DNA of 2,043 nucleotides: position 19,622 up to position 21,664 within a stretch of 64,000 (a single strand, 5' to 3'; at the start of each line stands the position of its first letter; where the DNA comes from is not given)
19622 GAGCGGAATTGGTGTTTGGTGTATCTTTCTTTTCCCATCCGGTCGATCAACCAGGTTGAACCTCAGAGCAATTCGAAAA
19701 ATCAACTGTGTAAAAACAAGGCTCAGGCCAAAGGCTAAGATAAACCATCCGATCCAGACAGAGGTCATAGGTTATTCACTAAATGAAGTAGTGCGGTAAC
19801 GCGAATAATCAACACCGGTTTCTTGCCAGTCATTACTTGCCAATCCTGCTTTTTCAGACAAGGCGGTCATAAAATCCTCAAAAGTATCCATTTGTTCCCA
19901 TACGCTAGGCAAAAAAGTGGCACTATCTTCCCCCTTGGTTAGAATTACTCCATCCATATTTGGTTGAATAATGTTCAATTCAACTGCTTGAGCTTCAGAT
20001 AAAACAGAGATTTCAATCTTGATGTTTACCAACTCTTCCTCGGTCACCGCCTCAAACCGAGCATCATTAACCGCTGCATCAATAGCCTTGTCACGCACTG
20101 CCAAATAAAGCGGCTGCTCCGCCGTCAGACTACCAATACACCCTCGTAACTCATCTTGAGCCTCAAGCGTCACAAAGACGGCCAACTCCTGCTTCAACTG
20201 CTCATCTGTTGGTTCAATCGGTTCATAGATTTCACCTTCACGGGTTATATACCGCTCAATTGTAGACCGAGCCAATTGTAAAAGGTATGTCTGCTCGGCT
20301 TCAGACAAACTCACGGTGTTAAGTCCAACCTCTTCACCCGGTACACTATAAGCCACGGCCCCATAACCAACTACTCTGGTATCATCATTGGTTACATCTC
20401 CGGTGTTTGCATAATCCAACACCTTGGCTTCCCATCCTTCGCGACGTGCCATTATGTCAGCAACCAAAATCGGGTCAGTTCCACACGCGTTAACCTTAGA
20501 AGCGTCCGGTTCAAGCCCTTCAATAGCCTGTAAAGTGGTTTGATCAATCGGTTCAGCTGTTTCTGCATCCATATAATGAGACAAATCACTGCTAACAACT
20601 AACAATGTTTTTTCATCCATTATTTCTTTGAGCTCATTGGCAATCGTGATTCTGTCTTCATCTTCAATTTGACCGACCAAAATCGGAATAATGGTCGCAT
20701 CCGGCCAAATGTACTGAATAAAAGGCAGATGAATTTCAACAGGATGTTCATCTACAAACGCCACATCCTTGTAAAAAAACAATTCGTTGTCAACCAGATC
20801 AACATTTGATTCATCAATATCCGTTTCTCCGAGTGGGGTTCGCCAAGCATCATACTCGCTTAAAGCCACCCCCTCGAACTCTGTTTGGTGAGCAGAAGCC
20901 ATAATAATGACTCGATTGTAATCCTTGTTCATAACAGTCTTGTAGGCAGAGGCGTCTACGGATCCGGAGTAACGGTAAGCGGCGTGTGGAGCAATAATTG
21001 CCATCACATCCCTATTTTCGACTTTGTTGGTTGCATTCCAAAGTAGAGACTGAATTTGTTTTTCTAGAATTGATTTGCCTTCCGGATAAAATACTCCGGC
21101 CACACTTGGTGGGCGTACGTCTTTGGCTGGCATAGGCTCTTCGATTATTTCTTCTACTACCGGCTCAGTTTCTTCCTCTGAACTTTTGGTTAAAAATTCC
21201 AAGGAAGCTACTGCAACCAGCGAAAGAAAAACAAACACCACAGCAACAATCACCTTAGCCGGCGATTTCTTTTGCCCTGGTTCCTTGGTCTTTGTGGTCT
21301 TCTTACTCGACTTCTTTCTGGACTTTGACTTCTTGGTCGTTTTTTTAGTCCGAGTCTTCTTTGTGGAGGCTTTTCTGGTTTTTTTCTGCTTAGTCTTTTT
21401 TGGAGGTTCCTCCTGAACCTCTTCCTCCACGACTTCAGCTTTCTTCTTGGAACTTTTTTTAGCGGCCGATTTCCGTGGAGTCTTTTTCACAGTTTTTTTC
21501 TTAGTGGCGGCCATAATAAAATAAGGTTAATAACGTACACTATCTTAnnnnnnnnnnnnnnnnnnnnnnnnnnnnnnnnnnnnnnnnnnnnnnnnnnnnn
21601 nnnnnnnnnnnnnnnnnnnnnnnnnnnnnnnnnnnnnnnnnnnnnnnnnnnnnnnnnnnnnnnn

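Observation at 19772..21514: Single-polypeptide Memo-like + AMMECR1 fusion with a histone-H1-like lysine-rich N-terminal tail, no adjacent radical-SAM partner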

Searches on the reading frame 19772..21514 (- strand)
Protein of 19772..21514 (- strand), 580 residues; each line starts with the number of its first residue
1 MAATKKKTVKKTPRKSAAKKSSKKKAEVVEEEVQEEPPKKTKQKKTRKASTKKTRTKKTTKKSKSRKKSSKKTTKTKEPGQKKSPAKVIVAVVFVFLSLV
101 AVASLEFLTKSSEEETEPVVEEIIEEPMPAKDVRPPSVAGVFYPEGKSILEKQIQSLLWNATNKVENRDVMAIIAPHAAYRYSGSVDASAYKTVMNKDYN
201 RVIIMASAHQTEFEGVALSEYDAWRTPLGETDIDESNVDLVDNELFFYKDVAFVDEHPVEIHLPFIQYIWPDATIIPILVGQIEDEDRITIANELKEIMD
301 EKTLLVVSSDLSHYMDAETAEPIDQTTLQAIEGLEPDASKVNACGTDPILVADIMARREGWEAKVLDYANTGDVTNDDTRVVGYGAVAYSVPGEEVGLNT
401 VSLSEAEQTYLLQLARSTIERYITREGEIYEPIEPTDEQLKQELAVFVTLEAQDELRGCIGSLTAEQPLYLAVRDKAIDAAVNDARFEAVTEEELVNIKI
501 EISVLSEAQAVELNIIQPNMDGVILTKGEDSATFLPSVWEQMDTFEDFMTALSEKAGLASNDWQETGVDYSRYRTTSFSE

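Call 3: search_protein_families(library=pfam, proteins=[window:19772-21514:-], max_evalue=0.01)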
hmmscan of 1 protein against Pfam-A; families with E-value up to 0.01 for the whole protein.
window:19772-21514:- (580 aa): 2 families
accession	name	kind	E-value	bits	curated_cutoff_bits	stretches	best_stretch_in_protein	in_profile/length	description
PF01875.22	Memo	-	3.9e-52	177.6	27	1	136-386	2-267/269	Memo-like protein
PF01871.22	AMMECR1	-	1e-44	152.5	25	1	412-578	1-168/168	AMMECR1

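Call 4: search_protein_families(library=ncbifam, proteins=[window:19772-21514:-], max_evalue=0.01)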
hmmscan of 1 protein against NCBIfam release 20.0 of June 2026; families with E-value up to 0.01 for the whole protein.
window:19772-21514:- (580 aa): 6 families
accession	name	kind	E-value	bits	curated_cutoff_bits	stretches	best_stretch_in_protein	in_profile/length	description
TIGR04336.1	AmmeMemoSam_B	hypoth_equivalog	5.1e-66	222.7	26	1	134-388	1-269/270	AmmeMemoRadiSam system protein B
NF001987.0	PRK00782.1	equivalog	3.7e-52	177.2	295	1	133-388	2-264/267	MEMO1 family protein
TIGR04335.1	AmmeMemoSam_A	hypoth_equivalog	1.7e-50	170.8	99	1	410-578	2-175/175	AmmeMemoRadiSam system protein A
NF002000.0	PRK00801.1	equivalog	4.1e-31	107.6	273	1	403-580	4-186/201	hypothetical protein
TIGR00296.1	TIGR00296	hypoth_equivalog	1.7e-27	96.4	91.05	1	403-580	4-190/200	TIGR00296 family protein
NF033483.0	PknB_PASTA_kin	equivalog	0.009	15.1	450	0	21-117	271-364/563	Stk1 family PASTA domain-containing Ser/Thr kinase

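Call 7: find_homologous_proteins(query=window:19772-21514:-, max_evalue=1e-10)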
Query window:19772-21514:- (580 aa): 2142 proteins with E <= 1e-10 among 8000 candidates; the best 120 are listed.
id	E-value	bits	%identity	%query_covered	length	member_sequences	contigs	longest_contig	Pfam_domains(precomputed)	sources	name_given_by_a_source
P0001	0.0e+0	1253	100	100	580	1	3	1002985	PF01871.23,PF01875.23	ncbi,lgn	-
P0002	0.0e+0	1046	86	87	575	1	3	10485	PF01871.23,PF01875.23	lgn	-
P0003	2.4e-148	514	48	82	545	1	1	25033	PF01871.23,PF01875.23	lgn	-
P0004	5.2e-148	512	47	87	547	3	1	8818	PF01871.23,PF01875.23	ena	-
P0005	5.0e-145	503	47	87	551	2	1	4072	PF01871.23,PF01875.23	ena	-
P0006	1.1e-144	501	47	83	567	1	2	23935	PF01871.23,PF01875.23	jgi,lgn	-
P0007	7.2e-143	495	46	90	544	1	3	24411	PF01871.23,PF01875.23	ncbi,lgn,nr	ncbi:MAG: AmmeMemoRadiSam system protein B [Candidatus Uhrbacteria bacterium]|nr:AmmeMemoRadiSam sys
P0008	8.4e-136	472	47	78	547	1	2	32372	PF01871.23,PF01875.23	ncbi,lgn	-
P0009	4.5e-130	453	44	83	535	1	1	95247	PF01871.23,PF01875.23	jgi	jgi:MEMO1 family protein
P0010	1.8e-124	435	52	70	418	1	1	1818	PF01871.23,PF01875.23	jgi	-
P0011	5.7e-124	433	46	84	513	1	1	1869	PF01871.23,PF01875.23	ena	-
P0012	2.6e-98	348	39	84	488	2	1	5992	PF01871.23,PF01875.23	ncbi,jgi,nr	ncbi:MAG: hypothetical protein DRN66_04075 [Candidatus Nanohalarchaeota archaeon]|nr:MAG: hypothetic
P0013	8.1e-93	330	39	80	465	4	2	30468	PF01871.23,PF01875.23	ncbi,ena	-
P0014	8.6e-91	324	37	86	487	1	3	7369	PF01871.23,PF01875.23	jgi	jgi:MEMO1 family protein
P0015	9.5e-87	310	37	84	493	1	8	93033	PF01871.23,PF01875.23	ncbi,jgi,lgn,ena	-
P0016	4.3e-85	305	36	85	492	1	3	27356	PF01871.23,PF01875.23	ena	-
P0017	1.1e-84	304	39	78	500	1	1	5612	PF01871.23,PF01875.23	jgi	-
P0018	1.6e-83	300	39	78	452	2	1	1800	PF01871.23,PF01875.23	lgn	-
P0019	4.4e-82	295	37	85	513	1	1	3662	PF01871.23,PF01875.23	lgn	-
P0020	1.0e-80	290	38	78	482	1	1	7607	PF01871.23,PF01875.23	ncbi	-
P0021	1.6e-80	290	38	78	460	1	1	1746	PF01871.23,PF01875.23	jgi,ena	-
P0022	3.5e-79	285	38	77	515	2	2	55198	PF01871.23,PF01875.23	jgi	jgi:hypothetical protein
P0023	9.1e-78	281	38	77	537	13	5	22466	PF01871.23,PF01875.23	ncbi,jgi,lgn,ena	-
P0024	9.8e-78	281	38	76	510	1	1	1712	PF01871.23,PF01875.23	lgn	-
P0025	1.5e-77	280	37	78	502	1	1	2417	PF01871.23,PF01875.23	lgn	-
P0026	1.6e-77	280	39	77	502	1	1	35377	PF01871.23,PF01875.23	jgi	jgi:MEMO1 family protein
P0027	2.3e-77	279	36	78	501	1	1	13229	PF01871.23,PF01875.23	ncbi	-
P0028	3.8e-77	279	36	85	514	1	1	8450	PF02900.24,PF01871.23,PF01875.23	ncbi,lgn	-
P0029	5.7e-77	278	37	80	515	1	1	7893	PF01871.23,PF01875.23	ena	-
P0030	7.2e-77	278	39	77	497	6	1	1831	PF01871.23,PF01875.23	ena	-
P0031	9.0e-77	277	36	84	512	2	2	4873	PF01871.23,PF01875.23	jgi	jgi:AmmeMemoRadiSam system protein B/AmmeMemoRadiSam system protein A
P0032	1.2e-76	277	39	77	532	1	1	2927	PF01871.23,PF01875.23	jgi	-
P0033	1.5e-76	277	38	77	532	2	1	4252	PF01871.23,PF01875.23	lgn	-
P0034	1.7e-76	276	38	77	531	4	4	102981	PF01871.23,PF01875.23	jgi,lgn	-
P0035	2.0e-76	276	36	78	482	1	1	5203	PF01871.23,PF01875.23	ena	-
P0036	2.6e-76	276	37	78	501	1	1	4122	PF01871.23,PF01875.23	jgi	jgi:MEMO1 family protein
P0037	5.4e-76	275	36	78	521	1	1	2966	PF01871.23,PF01875.23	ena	-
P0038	7.2e-76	274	38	77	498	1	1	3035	PF01871.23,PF01875.23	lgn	-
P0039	9.1e-76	274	38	77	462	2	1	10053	PF01871.23,PF01875.23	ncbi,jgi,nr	ncbi:MAG: AmmeMemoRadiSam system protein B [Alphaproteobacteria bacterium]|nr:AmmeMemoRadiSam system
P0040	1.6e-75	273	36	77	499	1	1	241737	PF01871.23,PF01875.23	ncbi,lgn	-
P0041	1.6e-75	273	38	77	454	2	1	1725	PF01871.23,PF01875.23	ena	-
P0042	1.7e-75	273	36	77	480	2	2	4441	PF01871.23,PF01875.23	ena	-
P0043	2.6e-75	273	35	75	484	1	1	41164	PF01871.23,PF01875.23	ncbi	ncbi:MAG: AmmeMemoRadiSam system protein B [Candidatus Omnitrophota bacterium]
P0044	4.2e-75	272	38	77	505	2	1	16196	PF01871.23,PF01875.23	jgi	jgi:hypothetical protein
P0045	5.0e-75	272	38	77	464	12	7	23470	PF01871.23,PF01875.23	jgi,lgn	jgi:hypothetical protein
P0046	5.3e-75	272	33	90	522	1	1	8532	PF01871.23,PF01875.23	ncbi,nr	ncbi:AmmeMemoRadiSam system protein B [Candidatus Woesearchaeota archaeon]|nr:AmmeMemoRadiSam system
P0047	7.5e-75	271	35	79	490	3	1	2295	PF01871.23,PF01875.23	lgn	-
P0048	8.3e-75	271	37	77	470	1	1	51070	PF01871.23,PF01875.23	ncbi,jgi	-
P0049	9.8e-75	271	38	79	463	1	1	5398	PF01871.23,PF01875.23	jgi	jgi:AmmeMemoRadiSam system protein B/AmmeMemoRadiSam system protein A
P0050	9.8e-75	271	37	78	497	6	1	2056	PF01871.23,PF01875.23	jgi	-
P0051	1.0e-74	271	37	78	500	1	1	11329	PF01871.23,PF01875.23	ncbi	-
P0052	1.3e-74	270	38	77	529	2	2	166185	PF02900.24,PF01871.23,PF01875.23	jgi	jgi:hypothetical protein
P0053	1.9e-74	270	35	78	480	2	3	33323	PF01871.23,PF01875.23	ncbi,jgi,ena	-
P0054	2.6e-74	269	38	71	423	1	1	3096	PF01871.23,PF01875.23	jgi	-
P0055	2.8e-74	269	38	77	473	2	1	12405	PF01871.23,PF01875.23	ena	-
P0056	2.8e-74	269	39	77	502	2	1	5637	PF01871.23,PF01875.23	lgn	-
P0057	3.0e-74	269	37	84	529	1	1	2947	PF01871.23,PF01875.23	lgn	-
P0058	4.8e-74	268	36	77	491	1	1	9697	PF01871.23,PF01875.23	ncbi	-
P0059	5.7e-74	268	37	78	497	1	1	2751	PF01871.23,PF01875.23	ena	-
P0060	6.5e-74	268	35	77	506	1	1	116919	PF01871.23,PF01875.23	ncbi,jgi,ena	ncbi:MAG: AmmeMemoRadiSam system protein B [Patescibacteria group bacterium]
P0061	6.9e-74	268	38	78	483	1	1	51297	PF01871.23,PF01875.23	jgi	jgi:AmmeMemoRadiSam system protein B/AmmeMemoRadiSam system protein A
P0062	8.8e-74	268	37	77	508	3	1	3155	PF01871.23,PF01875.23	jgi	-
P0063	8.9e-74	268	36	77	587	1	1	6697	PF01871.23,PF01875.23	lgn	-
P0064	1.0e-73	267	36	84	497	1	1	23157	PF01871.23,PF01875.23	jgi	jgi:AmmeMemoRadiSam system protein B/AmmeMemoRadiSam system protein A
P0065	1.1e-73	267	39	77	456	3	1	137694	PF01871.23,PF01875.23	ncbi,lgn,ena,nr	ncbi:MAG TPA: AmmeMemoRadiSam system protein B [Thiobacillaceae bacterium]|nr:AmmeMemoRadiSam system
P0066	1.2e-73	267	38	77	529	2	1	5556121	PF01871.23,PF01875.23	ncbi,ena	-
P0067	1.3e-73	267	37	74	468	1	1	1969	PF01871.23,PF01875.23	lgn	-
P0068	1.4e-73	267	36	84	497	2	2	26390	PF01871.23,PF01875.23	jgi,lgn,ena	-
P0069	1.5e-73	267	38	76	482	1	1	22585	PF01871.23,PF01875.23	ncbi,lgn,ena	-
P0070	1.6e-73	267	37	77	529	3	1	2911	PF02900.24,PF01871.23,PF01875.23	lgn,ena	-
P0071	1.6e-73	267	35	77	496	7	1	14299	PF01871.23,PF01875.23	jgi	jgi:MEMO1 family protein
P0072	1.6e-73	267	35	81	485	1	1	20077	PF01871.23,PF01875.23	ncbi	-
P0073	1.7e-73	267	37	77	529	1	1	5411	PF01871.23,PF01875.23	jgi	jgi:MEMO1 family protein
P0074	1.9e-73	266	36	77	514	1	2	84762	PF01871.23,PF01875.23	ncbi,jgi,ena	-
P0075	1.9e-73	266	34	85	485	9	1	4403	PF01871.23,PF01875.23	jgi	jgi:AmmeMemoRadiSam system protein B/AmmeMemoRadiSam system protein A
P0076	2.2e-73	266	37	77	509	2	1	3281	PF01871.23,PF01875.23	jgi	-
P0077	2.4e-73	266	35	77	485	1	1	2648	PF01871.23,PF01875.23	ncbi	-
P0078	2.8e-73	266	36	77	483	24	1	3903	PF01871.23,PF01875.23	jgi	jgi:AmmeMemoRadiSam system protein B/AmmeMemoRadiSam system protein A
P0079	3.2e-73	266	34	84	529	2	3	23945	PF02900.24,PF01871.23,PF01875.23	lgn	-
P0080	3.2e-73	266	36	77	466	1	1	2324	PF01871.23,PF01875.23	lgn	-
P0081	3.8e-73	265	33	92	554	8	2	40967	PF01871.23,PF01875.23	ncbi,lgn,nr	ncbi:MAG: hypothetical protein PWR32_311 [Candidatus Woesearchaeota archaeon]|nr:hypothetical protei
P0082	4.0e-73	265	37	77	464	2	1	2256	PF01871.23,PF01875.23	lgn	-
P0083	4.1e-73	265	37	77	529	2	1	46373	PF01871.23,PF01875.23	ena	-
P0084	4.6e-73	265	37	77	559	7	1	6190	PF01871.23,PF01875.23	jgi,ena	-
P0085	5.3e-73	265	37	77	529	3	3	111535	PF01871.23,PF01875.23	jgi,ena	jgi:hypothetical protein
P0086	5.5e-73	265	37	77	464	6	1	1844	PF01871.23,PF01875.23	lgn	-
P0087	5.6e-73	265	35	84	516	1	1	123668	PF01871.23,PF01875.23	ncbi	-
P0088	5.6e-73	265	35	77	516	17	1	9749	PF01871.23,PF01875.23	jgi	-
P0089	5.7e-73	265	35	77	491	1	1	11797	PF01871.23,PF01875.23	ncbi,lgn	ncbi:MAG: AmmeMemoRadiSam system protein B [Elusimicrobiota bacterium]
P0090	5.8e-73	265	36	79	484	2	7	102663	PF01871.23,PF01875.23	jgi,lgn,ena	-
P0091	6.1e-73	265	37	78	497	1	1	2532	PF02900.24,PF01871.23,PF01875.23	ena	-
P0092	7.0e-73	265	36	77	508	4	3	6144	PF01871.23,PF01875.23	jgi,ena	jgi:AmmeMemoRadiSam system protein B/AmmeMemoRadiSam system protein A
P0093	7.7e-73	264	36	84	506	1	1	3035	PF01871.23,PF01875.23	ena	-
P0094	8.7e-73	264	38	77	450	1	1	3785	PF01871.23,PF01875.23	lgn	-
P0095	1.0e-72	264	38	78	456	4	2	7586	PF01871.23,PF01875.23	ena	-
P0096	1.1e-72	264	37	77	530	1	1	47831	PF01871.23,PF01875.23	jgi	jgi:AmmeMemoRadiSam system protein B/AmmeMemoRadiSam system protein A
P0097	1.3e-72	264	36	78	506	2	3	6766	PF01871.23,PF01875.23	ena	-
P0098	1.3e-72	264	34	77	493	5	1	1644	PF01871.23,PF01875.23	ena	-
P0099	1.3e-72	264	37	78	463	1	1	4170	PF01871.23,PF01875.23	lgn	-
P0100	1.3e-72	264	38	77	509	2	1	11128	PF01871.23,PF01875.23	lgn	-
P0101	1.5e-72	263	35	77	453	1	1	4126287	PF01871.23,PF01875.23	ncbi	-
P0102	1.6e-72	263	36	77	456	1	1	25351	PF01871.23,PF01875.23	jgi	jgi:AmmeMemoRadiSam system protein B/AmmeMemoRadiSam system protein A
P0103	1.7e-72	263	36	85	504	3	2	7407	PF01871.23,PF01875.23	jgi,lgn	-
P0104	1.7e-72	263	38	78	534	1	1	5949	PF01871.23,PF01875.23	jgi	jgi:MEMO1 family protein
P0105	1.9e-72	263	38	78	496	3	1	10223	PF01871.23,PF01875.23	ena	-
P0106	2.1e-72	263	34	79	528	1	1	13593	PF01871.23,PF01875.23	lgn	-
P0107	2.3e-72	263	37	78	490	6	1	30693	PF01871.23,PF01875.23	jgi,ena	-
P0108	2.4e-72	263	35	78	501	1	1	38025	PF01871.23,PF01875.23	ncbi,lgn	-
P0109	2.5e-72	263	37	77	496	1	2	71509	PF01871.23,PF01875.23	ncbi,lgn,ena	ncbi:MAG: AmmeMemoRadiSam system protein B [Terriglobales bacterium]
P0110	2.6e-72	263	36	84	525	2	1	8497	PF01871.23,PF01875.23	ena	-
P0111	3.0e-72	262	35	84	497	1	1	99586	PF01871.23,PF01875.23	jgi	jgi:MEMO1 family protein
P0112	3.0e-72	262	38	77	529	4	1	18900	PF01871.23,PF01875.23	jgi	jgi:hypothetical protein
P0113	3.0e-72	262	37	77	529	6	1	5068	PF01871.23,PF01875.23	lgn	-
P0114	3.5e-72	262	37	75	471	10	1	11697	PF01871.23,PF01875.23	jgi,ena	-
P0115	3.6e-72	262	36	77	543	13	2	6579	PF01871.23,PF01875.23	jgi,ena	-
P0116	3.6e-72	262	37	77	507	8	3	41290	PF01871.23,PF01875.23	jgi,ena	-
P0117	4.8e-72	262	37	77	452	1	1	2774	PF01871.23,PF01875.23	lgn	-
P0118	5.0e-72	262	36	84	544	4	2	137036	PF01871.23,PF01875.23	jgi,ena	-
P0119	5.1e-72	262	35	84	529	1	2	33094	PF01871.23,PF01875.23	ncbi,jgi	ncbi:MAG: AmmeMemoRadiSam system protein B [Bryobacteraceae bacterium]|jgi:hypothetical protein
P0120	6.2e-72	261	37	77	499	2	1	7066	PF01871.23,PF01875.23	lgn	-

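Call 11: find_encoding_contigs(protein=P0001, flank=10000, max_places=3)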
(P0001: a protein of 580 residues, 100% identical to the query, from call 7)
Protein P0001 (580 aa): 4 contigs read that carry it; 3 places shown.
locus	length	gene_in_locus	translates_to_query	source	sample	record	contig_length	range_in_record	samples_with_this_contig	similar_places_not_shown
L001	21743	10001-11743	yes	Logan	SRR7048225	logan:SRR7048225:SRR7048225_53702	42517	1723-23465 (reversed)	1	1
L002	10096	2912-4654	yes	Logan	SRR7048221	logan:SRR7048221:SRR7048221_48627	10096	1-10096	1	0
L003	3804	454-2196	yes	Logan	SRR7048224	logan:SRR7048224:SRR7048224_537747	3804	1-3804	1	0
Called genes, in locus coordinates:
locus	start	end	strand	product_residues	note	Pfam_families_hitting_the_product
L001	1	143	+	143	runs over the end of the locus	PF02381:MraZ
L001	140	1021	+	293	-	PF01795:Methyltransf_5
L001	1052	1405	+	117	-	PF19579:FtsL_2 (weak)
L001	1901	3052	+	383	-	PF01702:TGT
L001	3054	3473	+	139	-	PF05014:Nuc_deoxyrib_tr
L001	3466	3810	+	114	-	-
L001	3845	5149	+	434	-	PF00041:fn3 (faint), PF04773:FecR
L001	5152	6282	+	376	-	-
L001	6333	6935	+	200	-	-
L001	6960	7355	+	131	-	-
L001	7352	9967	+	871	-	PF13401:AAA_22 (faint), PF20703:nSTAND1 (weak), PF00004:AAA, PF17871:AAA_lid_9, PF00004:AAA (weak), PF07724:AAA_2, PF07728:AAA_5, PF10431:ClpB_D2-small, +5 more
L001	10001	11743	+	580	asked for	PF01875:Memo, PF01871:AMMECR1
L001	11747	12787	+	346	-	PF00953:Glycos_transf_4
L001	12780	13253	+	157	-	PF02643:DUF192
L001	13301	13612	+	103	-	PF00829:Ribosomal_L21p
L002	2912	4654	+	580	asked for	PF01875:Memo, PF01871:AMMECR1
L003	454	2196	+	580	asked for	PF01875:Memo, PF01871:AMMECR1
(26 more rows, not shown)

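Call 12: find_encoding_contigs(protein=P0007, flank=10000, max_places=3)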
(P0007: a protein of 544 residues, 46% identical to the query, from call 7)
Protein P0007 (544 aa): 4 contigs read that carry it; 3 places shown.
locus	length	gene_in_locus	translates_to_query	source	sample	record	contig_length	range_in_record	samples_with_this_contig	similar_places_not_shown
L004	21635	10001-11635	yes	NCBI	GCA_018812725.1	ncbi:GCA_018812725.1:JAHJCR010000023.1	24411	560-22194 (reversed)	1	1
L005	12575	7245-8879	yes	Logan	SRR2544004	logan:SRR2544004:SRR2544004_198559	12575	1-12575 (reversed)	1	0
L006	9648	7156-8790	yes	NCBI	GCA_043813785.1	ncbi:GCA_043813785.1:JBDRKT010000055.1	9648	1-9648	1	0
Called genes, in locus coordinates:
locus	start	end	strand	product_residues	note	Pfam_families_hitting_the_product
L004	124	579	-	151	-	-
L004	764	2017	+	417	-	PF01702:TGT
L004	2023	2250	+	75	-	-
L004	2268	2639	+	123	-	-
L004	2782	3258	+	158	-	-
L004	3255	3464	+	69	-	-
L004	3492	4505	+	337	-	PF04773:FecR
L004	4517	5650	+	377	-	-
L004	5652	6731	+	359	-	-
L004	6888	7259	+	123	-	-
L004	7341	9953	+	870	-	PF02861:Clp_N (weak), PF13401:AAA_22 (faint), PF00004:AAA (weak), PF17871:AAA_lid_9, PF00004:AAA (weak), PF07724:AAA_2, PF07728:AAA_5, PF10431:ClpB_D2-small, +6 more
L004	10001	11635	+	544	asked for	PF01875:Memo, PF01871:AMMECR1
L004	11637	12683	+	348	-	PF00953:Glycos_transf_4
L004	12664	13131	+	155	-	PF02643:DUF192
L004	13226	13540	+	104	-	PF00829:Ribosomal_L21p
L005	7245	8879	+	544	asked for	PF01875:Memo, PF01871:AMMECR1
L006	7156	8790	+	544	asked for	PF01875:Memo, PF01871:AMMECR1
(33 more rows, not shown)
